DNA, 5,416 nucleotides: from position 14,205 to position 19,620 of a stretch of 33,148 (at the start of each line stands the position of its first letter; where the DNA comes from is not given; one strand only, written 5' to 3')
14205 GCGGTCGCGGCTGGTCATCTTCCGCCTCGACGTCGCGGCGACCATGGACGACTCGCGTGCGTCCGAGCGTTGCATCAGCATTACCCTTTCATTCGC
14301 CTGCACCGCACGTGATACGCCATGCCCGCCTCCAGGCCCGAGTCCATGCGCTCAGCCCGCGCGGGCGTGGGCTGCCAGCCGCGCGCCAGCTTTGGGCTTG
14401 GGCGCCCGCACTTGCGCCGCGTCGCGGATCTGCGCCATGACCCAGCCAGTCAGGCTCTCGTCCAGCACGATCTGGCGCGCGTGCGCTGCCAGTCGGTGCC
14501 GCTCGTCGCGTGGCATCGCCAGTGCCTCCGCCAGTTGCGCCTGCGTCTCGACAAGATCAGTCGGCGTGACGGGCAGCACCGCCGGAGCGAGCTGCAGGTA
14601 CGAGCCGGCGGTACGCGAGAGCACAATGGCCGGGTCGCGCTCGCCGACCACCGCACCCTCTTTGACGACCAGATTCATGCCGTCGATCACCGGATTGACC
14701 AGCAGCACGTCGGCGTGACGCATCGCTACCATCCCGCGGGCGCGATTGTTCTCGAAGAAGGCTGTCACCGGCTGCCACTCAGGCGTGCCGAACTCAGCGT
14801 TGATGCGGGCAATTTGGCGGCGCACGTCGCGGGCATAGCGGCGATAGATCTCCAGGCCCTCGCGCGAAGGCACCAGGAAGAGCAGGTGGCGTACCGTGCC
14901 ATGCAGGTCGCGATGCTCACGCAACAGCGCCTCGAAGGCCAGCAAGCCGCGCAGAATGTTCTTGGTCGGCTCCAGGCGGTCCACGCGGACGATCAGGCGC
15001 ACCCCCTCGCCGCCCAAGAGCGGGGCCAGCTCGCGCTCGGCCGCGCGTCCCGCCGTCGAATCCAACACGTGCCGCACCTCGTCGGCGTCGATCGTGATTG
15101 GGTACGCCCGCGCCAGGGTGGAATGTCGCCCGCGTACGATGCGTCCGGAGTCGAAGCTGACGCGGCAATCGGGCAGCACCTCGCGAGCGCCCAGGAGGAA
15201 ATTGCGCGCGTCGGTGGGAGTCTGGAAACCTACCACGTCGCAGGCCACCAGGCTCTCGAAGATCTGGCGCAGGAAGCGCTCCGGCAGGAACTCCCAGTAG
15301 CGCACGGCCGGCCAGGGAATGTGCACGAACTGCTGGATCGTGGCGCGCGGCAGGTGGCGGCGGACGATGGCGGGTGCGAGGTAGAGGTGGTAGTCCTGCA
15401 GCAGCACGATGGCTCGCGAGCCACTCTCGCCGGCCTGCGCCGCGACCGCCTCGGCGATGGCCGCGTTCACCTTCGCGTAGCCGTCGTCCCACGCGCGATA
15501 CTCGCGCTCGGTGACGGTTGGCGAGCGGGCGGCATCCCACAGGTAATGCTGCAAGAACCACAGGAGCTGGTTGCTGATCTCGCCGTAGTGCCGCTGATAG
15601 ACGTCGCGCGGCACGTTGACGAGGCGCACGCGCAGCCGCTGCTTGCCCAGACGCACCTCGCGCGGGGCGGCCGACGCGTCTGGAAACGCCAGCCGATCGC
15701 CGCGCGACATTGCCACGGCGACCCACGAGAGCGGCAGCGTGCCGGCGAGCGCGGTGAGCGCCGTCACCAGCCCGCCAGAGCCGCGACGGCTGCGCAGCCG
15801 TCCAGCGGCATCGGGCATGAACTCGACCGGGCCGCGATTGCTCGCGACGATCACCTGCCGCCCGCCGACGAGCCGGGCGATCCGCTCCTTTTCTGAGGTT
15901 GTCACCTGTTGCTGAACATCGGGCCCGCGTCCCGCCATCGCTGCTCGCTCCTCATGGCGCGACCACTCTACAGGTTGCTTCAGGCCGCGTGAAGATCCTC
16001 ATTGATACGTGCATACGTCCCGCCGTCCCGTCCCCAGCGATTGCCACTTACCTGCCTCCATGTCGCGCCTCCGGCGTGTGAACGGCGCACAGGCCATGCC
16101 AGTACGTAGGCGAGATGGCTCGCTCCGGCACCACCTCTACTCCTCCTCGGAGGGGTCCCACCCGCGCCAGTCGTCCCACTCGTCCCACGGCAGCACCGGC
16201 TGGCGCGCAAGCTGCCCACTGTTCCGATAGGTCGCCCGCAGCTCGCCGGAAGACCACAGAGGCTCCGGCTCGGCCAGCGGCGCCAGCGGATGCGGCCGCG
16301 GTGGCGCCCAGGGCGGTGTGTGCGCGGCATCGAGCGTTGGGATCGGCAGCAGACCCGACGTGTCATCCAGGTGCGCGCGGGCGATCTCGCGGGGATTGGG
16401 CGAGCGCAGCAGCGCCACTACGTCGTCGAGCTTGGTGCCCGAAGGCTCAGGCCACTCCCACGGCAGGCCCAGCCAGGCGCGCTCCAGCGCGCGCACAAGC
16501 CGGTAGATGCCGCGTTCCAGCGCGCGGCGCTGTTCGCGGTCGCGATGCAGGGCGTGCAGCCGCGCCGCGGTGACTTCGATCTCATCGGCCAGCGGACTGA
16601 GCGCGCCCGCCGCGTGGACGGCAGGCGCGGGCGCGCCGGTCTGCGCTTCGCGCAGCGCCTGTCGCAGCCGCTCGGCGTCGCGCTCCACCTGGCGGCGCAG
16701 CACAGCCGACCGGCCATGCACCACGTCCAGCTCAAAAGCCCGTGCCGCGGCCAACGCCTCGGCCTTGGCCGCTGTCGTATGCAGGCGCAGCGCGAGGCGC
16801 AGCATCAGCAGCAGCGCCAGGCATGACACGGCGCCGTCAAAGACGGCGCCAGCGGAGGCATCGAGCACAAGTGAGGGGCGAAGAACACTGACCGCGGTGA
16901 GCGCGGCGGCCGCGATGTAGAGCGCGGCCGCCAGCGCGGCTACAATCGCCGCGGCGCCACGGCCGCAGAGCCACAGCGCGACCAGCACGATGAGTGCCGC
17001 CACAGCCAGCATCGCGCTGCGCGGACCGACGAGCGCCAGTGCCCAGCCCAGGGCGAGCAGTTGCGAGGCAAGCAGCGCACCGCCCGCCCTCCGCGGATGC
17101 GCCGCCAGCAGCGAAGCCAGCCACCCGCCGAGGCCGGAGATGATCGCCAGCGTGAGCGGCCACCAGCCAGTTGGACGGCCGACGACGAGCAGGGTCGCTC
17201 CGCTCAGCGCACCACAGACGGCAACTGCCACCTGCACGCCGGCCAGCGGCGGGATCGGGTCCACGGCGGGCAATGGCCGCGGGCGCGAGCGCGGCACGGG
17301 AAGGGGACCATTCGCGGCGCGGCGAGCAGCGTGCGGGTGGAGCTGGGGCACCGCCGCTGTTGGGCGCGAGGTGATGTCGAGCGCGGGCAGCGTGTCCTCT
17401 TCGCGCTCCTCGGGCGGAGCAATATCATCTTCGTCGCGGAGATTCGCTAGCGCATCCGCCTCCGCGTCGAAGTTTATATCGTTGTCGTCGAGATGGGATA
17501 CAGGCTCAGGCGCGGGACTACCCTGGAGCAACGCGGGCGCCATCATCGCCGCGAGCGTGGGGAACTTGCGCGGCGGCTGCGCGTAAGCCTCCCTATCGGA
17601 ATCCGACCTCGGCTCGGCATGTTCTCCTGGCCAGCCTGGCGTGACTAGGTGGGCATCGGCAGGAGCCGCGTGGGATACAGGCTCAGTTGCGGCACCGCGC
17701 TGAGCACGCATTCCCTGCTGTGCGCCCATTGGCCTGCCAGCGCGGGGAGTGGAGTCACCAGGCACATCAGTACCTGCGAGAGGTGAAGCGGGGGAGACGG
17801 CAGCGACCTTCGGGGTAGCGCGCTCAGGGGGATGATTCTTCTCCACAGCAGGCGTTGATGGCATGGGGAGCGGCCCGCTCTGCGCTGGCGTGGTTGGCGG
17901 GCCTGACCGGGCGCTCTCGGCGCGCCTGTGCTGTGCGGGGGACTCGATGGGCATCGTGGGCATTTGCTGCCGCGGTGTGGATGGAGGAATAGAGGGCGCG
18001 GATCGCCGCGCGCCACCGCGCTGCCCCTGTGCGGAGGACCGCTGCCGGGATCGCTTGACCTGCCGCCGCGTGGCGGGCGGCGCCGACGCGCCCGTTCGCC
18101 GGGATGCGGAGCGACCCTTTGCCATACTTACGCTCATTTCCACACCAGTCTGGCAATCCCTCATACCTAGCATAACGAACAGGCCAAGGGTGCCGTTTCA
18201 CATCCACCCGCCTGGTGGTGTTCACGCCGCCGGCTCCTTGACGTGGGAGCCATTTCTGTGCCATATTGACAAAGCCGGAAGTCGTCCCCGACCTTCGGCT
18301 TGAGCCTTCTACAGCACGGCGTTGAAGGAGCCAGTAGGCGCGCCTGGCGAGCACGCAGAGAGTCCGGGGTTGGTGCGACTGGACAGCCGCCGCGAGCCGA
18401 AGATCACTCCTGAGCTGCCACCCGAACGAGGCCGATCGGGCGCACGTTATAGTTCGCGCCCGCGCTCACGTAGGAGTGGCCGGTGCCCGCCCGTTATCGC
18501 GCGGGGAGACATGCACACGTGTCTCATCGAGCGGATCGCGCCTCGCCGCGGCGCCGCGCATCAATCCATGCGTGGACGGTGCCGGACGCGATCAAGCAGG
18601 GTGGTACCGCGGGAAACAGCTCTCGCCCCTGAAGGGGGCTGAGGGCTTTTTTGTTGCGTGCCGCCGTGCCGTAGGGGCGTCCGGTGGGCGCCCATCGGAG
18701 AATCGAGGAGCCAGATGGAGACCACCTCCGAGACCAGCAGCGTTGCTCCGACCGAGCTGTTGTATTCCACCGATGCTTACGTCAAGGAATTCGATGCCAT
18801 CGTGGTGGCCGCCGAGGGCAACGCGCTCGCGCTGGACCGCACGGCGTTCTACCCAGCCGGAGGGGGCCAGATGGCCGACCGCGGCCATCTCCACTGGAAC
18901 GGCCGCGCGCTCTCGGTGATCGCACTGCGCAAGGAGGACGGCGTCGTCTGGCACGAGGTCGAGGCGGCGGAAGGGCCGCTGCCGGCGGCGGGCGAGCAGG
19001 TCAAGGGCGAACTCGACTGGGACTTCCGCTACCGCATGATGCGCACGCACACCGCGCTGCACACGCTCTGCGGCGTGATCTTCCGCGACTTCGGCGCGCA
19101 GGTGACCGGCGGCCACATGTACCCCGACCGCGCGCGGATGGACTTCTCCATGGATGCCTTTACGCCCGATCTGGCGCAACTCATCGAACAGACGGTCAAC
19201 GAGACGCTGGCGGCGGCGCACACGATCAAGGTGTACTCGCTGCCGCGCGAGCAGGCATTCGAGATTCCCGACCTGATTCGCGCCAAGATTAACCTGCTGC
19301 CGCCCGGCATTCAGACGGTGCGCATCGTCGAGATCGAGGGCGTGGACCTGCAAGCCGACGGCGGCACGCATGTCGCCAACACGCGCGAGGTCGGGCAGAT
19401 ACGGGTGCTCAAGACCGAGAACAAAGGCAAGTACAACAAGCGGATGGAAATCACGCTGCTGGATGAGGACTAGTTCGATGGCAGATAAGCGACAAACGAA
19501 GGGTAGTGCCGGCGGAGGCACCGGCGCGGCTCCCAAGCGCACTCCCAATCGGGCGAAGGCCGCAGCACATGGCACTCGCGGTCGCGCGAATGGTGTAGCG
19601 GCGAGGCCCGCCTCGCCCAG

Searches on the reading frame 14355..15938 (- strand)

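Call 24: search_protein_families(library=pfam, proteins=[window:14355-15938:-], max_evalue=0.001)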
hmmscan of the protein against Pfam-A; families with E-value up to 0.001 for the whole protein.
window:14355-15938:- (528 aa): 1 family
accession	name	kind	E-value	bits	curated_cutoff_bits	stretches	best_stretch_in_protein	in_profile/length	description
PF00982.27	Glyco_transf_20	-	3.2e-87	293.7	32.5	1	29-508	3-472/473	Glycosyltransferase family 20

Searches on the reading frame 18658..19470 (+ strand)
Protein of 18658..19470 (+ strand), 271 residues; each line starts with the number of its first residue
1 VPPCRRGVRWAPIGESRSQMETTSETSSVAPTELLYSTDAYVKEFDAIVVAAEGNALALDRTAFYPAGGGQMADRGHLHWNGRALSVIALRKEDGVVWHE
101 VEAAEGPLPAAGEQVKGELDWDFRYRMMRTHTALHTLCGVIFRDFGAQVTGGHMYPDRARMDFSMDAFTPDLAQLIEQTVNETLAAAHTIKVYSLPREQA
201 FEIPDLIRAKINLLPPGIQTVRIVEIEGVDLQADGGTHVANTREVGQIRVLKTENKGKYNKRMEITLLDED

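Call 24: search_protein_families(library=pfam, proteins=[window:18658-19470:+], max_evalue=0.001)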
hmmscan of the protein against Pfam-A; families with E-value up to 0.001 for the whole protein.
window:18658-19470:+ (271 aa): 2 families
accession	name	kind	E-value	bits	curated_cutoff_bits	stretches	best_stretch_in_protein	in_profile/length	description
PF01411.24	tRNA-synt_2c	-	1.4e-12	47.4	30.3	1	42-122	472-551/552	tRNA synthetases class II (A)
PF07973.19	tRNA_SAD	-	6.9e-12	45.6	24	1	221-263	1-43/44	Threonyl and Alanyl tRNA synthetase second additional domain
